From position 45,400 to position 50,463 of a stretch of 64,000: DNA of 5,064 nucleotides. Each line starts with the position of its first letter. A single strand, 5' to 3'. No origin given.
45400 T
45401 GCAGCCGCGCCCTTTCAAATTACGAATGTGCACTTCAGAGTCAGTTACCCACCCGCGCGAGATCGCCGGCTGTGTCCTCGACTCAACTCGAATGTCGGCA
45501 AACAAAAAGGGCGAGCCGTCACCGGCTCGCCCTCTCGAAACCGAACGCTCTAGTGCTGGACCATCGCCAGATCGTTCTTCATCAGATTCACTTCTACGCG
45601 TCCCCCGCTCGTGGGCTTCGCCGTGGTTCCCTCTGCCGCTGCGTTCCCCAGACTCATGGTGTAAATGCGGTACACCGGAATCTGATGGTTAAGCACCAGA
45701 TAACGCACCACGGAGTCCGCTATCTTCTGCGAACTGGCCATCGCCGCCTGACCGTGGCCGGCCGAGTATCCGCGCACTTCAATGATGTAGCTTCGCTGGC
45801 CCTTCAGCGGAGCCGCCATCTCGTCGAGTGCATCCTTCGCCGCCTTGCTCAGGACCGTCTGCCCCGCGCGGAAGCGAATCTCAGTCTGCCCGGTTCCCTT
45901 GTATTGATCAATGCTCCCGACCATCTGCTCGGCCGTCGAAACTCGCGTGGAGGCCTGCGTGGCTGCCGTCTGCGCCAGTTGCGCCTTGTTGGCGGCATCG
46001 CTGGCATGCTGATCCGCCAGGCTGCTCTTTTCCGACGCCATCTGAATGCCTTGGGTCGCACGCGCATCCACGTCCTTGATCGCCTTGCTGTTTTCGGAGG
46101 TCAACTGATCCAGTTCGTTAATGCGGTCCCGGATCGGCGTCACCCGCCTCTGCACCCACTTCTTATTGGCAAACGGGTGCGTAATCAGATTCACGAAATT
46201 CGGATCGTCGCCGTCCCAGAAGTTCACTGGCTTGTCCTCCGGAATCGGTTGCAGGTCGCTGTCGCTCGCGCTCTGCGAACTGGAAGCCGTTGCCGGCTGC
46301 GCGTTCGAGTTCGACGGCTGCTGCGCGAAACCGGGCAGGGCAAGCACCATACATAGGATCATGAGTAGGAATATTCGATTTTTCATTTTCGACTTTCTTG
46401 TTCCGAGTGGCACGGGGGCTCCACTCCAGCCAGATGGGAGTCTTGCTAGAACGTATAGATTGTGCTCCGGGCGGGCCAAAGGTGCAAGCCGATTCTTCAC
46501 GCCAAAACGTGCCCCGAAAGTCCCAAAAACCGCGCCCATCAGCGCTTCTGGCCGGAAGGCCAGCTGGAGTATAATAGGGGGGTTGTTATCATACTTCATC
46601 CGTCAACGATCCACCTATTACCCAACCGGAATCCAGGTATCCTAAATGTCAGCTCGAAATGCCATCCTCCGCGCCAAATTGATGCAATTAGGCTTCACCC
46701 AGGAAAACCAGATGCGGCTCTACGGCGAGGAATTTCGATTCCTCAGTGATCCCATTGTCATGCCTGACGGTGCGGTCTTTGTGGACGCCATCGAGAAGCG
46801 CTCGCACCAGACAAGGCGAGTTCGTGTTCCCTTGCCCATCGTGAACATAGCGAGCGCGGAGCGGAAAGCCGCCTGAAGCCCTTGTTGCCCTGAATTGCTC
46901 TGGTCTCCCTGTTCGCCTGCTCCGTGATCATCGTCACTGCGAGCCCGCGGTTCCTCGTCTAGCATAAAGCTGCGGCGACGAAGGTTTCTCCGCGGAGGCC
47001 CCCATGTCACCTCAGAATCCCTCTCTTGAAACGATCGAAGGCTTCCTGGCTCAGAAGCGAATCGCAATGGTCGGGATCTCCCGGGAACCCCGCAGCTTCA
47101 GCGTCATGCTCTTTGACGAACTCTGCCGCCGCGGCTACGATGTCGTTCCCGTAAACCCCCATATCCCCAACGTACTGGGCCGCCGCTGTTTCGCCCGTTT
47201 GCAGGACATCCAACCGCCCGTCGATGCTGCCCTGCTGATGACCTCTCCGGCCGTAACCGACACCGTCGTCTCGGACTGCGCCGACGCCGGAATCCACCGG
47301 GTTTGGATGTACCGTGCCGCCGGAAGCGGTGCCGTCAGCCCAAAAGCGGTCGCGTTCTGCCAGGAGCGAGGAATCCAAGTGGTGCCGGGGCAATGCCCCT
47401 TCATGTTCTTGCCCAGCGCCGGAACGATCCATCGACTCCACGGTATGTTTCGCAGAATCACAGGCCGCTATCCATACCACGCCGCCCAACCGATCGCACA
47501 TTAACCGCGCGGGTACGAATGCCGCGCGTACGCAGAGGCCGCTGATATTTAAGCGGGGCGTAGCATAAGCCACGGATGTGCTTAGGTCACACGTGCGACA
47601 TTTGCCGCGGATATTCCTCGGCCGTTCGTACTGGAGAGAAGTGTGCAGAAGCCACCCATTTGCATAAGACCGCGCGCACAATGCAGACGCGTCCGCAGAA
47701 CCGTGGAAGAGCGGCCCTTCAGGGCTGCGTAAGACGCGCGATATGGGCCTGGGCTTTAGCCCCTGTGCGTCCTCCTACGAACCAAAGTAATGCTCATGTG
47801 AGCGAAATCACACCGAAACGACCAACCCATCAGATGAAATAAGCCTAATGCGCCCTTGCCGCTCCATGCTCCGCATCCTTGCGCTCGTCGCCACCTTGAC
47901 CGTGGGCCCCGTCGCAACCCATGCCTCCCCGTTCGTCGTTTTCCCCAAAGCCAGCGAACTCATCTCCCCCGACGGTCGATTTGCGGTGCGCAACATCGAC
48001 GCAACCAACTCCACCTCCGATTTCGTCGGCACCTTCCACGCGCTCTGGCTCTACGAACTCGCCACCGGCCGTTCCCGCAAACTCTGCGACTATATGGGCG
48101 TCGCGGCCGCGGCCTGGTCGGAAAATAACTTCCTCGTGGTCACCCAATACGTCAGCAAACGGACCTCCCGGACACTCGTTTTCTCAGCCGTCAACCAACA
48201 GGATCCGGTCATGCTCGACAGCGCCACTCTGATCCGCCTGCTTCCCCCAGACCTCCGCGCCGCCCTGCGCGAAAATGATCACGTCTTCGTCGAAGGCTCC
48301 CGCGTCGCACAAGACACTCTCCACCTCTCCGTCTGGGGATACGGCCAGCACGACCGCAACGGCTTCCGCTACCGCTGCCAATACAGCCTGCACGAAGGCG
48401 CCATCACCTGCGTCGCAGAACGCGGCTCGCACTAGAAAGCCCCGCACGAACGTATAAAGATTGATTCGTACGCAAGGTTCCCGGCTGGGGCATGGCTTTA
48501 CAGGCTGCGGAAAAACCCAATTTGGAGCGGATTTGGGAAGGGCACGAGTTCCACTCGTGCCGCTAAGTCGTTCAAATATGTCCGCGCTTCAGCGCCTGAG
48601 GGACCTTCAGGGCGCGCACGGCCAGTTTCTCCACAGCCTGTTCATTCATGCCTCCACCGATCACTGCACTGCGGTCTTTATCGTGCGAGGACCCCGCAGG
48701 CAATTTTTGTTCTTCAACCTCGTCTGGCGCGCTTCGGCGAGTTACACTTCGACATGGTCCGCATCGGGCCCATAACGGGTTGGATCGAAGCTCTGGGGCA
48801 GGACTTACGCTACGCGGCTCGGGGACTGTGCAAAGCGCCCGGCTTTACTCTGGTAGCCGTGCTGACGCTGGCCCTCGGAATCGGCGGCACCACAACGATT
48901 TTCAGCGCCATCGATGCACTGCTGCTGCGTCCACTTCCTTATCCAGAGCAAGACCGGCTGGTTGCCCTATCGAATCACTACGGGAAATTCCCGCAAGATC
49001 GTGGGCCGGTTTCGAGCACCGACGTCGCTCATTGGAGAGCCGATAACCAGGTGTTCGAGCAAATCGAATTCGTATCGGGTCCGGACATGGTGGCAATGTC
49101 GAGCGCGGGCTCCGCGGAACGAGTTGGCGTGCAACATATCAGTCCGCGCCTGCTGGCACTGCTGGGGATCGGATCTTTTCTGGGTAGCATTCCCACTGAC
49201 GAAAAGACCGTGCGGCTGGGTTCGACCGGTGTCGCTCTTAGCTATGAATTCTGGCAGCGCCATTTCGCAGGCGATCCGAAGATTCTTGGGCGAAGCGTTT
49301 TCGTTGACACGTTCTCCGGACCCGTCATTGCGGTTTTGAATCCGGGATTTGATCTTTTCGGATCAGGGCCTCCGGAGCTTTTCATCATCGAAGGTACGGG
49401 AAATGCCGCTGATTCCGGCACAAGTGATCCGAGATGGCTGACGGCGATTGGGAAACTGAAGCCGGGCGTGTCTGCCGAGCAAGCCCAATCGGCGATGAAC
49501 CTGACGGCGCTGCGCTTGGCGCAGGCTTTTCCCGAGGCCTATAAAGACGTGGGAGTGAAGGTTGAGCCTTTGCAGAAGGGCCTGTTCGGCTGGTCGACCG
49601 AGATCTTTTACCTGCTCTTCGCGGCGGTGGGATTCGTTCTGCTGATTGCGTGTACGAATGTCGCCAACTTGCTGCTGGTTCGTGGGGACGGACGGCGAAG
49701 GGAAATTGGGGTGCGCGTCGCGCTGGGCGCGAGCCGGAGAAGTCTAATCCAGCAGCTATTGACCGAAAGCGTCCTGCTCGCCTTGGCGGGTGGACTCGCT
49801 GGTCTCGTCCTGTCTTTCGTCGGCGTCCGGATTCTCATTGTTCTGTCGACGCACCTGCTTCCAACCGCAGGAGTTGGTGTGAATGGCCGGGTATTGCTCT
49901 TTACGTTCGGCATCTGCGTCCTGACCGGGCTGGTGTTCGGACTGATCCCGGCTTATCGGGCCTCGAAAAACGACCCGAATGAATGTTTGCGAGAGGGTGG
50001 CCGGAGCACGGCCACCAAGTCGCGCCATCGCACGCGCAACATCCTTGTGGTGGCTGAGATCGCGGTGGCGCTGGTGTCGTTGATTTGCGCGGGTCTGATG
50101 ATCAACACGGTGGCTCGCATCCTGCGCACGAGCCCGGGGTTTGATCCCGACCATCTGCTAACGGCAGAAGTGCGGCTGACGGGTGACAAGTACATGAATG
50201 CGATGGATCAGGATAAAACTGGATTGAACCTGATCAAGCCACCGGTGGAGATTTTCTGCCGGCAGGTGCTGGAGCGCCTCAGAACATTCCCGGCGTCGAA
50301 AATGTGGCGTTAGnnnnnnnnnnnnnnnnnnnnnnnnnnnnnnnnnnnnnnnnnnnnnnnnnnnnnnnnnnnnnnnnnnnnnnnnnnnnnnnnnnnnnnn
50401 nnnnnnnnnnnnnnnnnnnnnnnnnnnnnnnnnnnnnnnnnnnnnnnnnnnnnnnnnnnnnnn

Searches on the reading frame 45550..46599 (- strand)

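Call 25: search_protein_families(library=pfam, proteins=[window:45550-46599:-], max_evalue=0.0001)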
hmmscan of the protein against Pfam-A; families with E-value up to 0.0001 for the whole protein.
window:45550-46599:- (349 aa): 1 family
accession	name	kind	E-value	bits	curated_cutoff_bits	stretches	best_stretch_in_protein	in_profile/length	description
PF00691.25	OmpA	-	8.5e-12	45.7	27.2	1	243-321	2-83/98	OmpA family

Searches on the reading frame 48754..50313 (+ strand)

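Call 25: search_protein_families(library=pfam, proteins=[window:48754-50313:+], max_evalue=0.0001)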
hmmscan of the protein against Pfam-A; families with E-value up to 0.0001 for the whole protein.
window:48754-50313:+ (519 aa): 2 families
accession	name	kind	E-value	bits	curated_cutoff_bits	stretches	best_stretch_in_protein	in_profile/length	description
PF02687.27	FtsX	-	1.2e-16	61.2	25.5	1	290-408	2-120/120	FtsX-like permease C-terminal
PF12704.14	MacB_PCD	-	8.3e-14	52.8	27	1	32-248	1-204/207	MacB-like periplasmic core domain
